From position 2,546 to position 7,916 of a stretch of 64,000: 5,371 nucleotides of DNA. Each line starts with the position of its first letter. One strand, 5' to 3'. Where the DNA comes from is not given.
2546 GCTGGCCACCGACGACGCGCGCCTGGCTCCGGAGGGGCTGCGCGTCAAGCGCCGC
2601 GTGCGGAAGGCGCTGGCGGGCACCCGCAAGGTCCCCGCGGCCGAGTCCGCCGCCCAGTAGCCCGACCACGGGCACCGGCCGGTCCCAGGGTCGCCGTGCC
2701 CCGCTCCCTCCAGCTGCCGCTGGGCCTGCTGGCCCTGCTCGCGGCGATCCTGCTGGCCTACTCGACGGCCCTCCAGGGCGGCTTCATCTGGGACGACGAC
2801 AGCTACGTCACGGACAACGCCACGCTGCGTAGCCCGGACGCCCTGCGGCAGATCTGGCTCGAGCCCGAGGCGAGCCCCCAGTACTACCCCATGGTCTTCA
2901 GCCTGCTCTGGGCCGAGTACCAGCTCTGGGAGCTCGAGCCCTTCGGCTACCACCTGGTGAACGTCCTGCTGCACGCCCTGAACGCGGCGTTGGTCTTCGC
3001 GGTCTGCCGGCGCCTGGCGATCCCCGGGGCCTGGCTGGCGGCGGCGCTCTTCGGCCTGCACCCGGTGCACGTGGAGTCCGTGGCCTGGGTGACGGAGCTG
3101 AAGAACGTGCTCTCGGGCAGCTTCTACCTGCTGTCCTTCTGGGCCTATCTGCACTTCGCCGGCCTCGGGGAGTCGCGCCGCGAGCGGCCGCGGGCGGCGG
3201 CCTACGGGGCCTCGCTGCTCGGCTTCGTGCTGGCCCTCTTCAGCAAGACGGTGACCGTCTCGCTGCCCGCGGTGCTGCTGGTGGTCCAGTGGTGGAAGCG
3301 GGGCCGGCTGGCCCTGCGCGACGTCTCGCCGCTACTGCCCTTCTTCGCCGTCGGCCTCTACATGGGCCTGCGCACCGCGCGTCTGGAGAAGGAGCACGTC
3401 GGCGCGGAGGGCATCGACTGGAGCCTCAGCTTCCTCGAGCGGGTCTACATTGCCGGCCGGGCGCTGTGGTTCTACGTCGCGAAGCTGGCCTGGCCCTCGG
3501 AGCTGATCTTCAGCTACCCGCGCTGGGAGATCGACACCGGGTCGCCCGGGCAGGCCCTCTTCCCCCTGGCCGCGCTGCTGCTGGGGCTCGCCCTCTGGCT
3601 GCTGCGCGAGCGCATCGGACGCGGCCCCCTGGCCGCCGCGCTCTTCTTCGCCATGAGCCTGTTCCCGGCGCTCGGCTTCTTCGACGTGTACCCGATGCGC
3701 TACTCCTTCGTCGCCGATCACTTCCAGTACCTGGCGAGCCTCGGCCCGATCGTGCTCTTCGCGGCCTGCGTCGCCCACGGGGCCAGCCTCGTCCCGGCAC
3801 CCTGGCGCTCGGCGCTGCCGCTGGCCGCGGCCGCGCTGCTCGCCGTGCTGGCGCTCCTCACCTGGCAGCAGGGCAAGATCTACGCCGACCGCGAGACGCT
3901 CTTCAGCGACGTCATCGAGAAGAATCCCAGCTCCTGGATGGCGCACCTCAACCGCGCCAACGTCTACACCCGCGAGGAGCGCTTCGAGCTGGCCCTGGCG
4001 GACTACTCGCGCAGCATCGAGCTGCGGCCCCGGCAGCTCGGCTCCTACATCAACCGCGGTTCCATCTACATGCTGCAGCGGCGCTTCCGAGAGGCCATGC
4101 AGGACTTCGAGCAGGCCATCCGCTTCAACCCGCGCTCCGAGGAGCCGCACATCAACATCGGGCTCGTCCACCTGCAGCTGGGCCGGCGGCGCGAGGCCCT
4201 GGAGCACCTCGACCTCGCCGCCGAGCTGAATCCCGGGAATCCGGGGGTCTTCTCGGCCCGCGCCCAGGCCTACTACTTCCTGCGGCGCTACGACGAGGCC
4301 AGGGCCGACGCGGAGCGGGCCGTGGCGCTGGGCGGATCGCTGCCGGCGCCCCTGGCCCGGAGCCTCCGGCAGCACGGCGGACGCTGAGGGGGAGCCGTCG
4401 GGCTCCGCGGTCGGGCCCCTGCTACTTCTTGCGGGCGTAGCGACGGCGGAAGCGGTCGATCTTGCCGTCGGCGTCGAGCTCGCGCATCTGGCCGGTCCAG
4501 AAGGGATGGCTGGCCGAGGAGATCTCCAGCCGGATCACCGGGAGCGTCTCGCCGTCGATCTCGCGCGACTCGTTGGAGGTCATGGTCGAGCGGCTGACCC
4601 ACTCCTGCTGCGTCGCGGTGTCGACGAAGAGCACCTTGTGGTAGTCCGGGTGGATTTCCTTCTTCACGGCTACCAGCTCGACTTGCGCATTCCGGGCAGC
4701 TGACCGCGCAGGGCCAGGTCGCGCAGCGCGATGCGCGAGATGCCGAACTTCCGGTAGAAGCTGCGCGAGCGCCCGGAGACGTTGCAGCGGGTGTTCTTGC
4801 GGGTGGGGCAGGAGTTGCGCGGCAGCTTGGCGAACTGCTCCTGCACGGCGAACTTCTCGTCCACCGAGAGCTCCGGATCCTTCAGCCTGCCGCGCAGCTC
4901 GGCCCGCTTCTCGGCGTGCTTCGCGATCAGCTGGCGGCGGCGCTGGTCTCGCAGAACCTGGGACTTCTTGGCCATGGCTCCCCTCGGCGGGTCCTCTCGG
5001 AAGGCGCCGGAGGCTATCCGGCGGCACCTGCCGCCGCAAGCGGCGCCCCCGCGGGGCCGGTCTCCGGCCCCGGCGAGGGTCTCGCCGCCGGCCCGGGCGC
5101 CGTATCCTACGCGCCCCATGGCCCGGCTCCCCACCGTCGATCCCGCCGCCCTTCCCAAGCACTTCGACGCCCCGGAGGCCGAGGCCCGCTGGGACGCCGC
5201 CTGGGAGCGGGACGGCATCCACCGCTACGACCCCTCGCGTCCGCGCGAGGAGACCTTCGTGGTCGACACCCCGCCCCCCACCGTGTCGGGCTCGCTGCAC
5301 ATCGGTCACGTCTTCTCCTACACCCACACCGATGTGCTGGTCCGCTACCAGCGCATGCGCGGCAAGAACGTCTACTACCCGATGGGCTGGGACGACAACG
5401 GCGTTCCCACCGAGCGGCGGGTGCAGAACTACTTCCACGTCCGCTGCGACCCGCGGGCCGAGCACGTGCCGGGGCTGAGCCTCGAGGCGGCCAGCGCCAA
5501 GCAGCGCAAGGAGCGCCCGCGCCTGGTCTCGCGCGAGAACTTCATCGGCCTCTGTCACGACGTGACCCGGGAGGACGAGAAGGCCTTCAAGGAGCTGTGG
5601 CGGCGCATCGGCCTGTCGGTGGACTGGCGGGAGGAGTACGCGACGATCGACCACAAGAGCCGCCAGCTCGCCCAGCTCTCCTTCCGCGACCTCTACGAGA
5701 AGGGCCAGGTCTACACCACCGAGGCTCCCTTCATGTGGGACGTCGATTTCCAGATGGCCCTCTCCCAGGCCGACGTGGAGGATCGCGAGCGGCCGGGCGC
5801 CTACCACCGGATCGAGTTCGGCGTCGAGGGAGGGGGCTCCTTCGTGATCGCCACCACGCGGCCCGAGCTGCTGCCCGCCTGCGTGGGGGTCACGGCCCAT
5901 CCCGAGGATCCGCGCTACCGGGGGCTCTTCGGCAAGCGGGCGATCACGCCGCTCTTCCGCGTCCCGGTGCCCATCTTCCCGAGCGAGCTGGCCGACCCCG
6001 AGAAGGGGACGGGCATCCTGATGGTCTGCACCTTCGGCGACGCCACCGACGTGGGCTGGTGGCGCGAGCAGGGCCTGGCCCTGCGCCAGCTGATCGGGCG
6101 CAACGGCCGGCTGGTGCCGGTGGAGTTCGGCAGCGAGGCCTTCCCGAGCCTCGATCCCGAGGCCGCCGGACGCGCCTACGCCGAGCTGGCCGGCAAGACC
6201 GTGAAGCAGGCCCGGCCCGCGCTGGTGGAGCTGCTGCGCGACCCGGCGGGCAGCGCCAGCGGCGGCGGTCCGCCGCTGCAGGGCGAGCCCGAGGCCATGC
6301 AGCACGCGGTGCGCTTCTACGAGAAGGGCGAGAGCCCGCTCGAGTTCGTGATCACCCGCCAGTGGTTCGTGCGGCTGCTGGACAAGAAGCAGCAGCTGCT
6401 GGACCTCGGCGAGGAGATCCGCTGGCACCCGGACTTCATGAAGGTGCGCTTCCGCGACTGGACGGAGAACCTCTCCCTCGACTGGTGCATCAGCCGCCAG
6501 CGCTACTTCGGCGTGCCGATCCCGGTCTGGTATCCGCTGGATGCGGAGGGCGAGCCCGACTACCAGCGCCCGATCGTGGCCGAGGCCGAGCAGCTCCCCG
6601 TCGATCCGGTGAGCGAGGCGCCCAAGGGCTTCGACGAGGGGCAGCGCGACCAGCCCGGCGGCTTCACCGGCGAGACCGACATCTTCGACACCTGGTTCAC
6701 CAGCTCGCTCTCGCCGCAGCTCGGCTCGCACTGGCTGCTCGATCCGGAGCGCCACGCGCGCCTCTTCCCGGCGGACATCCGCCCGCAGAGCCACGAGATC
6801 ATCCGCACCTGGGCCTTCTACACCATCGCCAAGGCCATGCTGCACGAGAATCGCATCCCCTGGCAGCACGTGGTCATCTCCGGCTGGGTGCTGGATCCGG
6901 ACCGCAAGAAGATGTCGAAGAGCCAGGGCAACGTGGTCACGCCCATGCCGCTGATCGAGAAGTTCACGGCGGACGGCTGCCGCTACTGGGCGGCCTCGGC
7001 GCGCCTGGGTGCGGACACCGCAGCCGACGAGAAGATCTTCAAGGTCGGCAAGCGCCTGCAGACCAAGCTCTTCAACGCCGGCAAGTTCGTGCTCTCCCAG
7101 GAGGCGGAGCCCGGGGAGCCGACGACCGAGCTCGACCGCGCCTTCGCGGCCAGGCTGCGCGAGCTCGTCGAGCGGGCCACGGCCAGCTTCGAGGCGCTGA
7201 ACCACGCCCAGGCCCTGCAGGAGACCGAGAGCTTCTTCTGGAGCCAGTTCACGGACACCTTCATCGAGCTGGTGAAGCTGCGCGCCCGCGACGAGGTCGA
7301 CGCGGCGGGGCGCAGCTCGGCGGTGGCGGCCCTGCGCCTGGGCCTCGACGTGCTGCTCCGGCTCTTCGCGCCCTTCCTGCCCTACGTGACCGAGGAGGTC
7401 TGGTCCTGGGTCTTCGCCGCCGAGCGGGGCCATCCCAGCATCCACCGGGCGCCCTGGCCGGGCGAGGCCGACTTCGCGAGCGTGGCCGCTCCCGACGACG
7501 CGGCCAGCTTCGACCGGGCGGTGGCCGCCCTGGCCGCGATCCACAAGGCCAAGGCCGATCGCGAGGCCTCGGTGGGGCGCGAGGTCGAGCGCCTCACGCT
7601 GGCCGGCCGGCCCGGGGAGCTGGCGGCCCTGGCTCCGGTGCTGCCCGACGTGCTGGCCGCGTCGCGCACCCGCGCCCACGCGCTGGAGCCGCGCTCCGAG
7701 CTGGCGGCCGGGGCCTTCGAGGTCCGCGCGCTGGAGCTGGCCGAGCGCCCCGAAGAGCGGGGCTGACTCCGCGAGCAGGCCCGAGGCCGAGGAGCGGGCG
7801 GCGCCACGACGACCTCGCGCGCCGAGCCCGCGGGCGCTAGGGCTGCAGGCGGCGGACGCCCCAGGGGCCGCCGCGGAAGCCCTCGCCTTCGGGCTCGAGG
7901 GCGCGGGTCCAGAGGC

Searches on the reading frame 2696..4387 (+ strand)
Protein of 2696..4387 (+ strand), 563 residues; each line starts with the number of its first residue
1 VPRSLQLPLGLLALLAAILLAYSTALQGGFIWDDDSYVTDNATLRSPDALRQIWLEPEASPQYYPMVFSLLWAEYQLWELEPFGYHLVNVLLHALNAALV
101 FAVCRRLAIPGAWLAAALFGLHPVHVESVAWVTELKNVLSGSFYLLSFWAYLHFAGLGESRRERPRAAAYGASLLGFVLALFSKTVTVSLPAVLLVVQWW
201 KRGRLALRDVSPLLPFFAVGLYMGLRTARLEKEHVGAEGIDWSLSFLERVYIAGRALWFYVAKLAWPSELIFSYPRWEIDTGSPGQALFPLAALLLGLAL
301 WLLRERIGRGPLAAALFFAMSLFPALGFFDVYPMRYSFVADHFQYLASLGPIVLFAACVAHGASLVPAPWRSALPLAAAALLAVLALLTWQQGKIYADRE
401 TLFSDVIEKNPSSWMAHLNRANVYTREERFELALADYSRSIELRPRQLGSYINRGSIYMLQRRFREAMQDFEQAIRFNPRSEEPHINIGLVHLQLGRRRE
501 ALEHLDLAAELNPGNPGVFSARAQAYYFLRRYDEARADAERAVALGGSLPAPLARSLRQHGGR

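Call 18: search_protein_families(library=pfam, proteins=[window:2696-4387:+], max_evalue=0.01)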
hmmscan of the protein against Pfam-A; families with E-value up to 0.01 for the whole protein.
window:2696-4387:+ (563 aa): 14 families
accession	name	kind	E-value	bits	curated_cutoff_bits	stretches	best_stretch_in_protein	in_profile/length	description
PF00515.34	TPR_1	-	1.3e-27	94.9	27.8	3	451-480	4-33/34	Tetratricopeptide repeat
PF07719.23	TPR_2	-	5.5e-25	85.8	27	4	451-480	4-33/34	Tetratricopeptide repeat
PF13181.12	TPR_8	-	1.8e-18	65.5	25.7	1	450-479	3-32/34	Tetratricopeptide repeat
PF13414.12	TPR_11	-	2.1e-16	59.8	26.8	2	455-496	1-42/42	TPR repeat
PF13431.12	TPR_17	-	2.9e-13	49.4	24.4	0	402-434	1-33/34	Tetratricopeptide repeat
PF13371.12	TPR_9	-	1.2e-12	48.1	35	1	422-482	3-63/73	Tetratricopeptide repeat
PF13432.12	TPR_16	-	1.9e-12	47.8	32.7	2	385-445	3-62/65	Tetratricopeptide repeat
PF14559.12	TPR_19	-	4.5e-10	40.2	25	2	459-524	2-67/68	Tetratricopeptide repeat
PF13424.12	TPR_12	-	5.4e-09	36.6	30.1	2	416-476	5-73/77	Tetratricopeptide repeat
PF13428.12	TPR_14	-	6.6e-08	32.9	23.5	0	489-524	8-43/44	Tetratricopeptide repeat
PF13374.12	TPR_10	-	5.5e-07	29.8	27.5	1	448-476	2-30/42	Tetratricopeptide repeat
PF12895.13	ANAPC3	-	0.00011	22.8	27.2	1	464-537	5-77/82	Anaphase-promoting complex, cyclosome, subunit 3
PF13176.12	TPR_7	-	0.002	18.5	27.9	0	486-515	3-34/36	Tetratricopeptide repeat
PF10516.15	SHNi-TPR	-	0.0031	17.4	21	0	428-444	15-31/38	SHNi-TPR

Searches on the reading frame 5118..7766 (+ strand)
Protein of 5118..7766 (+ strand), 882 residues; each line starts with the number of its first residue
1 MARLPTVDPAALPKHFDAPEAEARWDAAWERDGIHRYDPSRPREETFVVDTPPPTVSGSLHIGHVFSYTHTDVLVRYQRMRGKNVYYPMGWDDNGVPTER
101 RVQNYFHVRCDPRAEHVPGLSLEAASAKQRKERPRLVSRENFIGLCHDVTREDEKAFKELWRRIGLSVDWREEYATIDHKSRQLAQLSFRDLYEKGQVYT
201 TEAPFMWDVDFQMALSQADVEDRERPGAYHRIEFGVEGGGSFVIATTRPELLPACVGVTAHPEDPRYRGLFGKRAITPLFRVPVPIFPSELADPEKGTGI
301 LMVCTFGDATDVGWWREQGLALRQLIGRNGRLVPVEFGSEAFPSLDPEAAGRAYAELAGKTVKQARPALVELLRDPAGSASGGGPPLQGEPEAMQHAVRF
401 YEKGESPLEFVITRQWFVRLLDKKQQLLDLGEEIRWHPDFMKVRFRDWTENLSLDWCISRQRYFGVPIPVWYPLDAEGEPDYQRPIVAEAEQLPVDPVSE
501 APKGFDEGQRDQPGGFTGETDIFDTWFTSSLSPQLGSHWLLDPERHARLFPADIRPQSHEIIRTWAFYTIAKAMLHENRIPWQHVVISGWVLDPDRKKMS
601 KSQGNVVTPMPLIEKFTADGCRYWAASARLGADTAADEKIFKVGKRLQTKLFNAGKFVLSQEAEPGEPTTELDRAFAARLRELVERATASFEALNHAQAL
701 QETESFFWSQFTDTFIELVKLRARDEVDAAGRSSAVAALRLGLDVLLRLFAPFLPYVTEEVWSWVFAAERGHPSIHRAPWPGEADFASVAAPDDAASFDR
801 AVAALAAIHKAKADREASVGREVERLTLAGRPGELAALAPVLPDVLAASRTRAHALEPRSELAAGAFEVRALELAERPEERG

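Call 49: find_encoding_contigs(protein=window:5118-7766:+, flank=10000, max_places=3)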
Protein window:5118-7766:+ (882 aa): no gene with exactly this product is on record in the collection.
